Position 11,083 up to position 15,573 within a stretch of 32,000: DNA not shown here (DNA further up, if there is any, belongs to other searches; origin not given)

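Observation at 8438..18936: Dense REP/REPIN-like palindrome family with two resident RayT-like genes (double REPtron)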

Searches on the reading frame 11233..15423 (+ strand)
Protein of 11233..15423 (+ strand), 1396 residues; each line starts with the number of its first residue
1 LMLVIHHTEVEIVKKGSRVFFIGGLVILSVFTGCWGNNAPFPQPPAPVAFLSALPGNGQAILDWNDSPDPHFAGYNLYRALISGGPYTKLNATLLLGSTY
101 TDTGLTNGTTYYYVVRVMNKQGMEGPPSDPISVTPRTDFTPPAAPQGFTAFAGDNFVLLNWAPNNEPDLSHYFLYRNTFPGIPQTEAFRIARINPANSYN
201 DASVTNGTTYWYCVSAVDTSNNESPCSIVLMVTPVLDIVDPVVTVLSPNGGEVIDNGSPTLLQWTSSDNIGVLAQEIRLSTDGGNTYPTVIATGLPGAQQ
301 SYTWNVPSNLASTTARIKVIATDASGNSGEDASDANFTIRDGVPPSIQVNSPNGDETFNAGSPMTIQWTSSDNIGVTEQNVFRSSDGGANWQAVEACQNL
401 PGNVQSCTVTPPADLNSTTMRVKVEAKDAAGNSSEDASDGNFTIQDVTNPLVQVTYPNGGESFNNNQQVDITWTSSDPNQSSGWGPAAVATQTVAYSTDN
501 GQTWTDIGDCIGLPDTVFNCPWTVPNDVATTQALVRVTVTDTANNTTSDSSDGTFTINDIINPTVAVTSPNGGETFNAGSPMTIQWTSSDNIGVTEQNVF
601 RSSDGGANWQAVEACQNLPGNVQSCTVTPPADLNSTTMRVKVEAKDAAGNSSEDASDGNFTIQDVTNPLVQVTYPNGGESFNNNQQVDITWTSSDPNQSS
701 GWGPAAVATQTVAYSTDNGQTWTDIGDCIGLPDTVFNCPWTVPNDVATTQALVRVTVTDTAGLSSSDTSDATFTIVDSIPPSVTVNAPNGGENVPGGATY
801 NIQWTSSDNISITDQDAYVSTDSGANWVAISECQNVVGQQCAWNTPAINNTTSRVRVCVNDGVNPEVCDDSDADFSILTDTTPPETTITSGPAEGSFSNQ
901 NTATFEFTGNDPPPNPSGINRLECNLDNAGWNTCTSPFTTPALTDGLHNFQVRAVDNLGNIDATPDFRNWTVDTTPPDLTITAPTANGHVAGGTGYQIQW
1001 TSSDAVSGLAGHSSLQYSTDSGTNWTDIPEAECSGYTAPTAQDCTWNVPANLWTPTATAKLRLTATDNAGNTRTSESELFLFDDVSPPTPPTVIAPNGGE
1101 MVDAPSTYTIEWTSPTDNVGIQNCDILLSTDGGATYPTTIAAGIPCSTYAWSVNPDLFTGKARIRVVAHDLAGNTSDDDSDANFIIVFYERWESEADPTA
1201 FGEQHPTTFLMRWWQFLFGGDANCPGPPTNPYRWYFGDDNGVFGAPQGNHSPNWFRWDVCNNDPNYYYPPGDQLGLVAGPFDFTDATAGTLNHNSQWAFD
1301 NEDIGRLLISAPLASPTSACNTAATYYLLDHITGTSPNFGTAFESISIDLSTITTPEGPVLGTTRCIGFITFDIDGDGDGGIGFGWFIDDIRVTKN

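Call 45: search_protein_families(library=pfam, proteins=[window:11233-15423:+], max_evalue=0.001)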
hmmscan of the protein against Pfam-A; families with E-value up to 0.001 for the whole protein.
window:11233-15423:+ (1396 aa): 10 families
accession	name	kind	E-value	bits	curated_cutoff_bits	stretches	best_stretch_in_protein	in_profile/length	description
PF17957.7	Big_7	-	1.1e-19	71.2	24.1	2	241-319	1-70/70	Bacterial Ig domain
PF10342.15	Kre9_KNH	-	2.7e-13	50.9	24.6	1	1096-1160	2-68/94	Kre9/KNH-like N-terminal Ig-like domain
PF19077.6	Big_13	-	4.5e-12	46.8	27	0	938-974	66-102/102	Bacterial Ig-like domain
PF02012.26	BNR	-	2e-09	36.4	27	0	496-505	2-11/12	BNR/Asp-box repeat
PF15902.12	Sortilin-Vps10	-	2.1e-08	33.9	33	0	490-507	417-434/446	Sortilin, neurotensin receptor 3,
PF00041.27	fn3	-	4.9e-07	30.3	25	1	60-133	16-83/84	Fibronectin type III domain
PF21471.3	Reelin_subrepeat-B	-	4.8e-05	23.6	27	0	1013-1070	60-113/127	Reelin subrepeat B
PF24316.1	Tli3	-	0.00012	22.8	27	0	478-505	72-97/129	T6SS Tli3 immunity protein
PF03174.19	CHB_HEX_C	-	0.00015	22.1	23.6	0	493-507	36-50/76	Chitobiase/beta-hexosaminidase C-terminal domain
PF25788.1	Ig_Rha78A_N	-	0.00082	20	27.4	0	99-133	65-99/105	Rha78A-like, N-terminal immunoglobulin domain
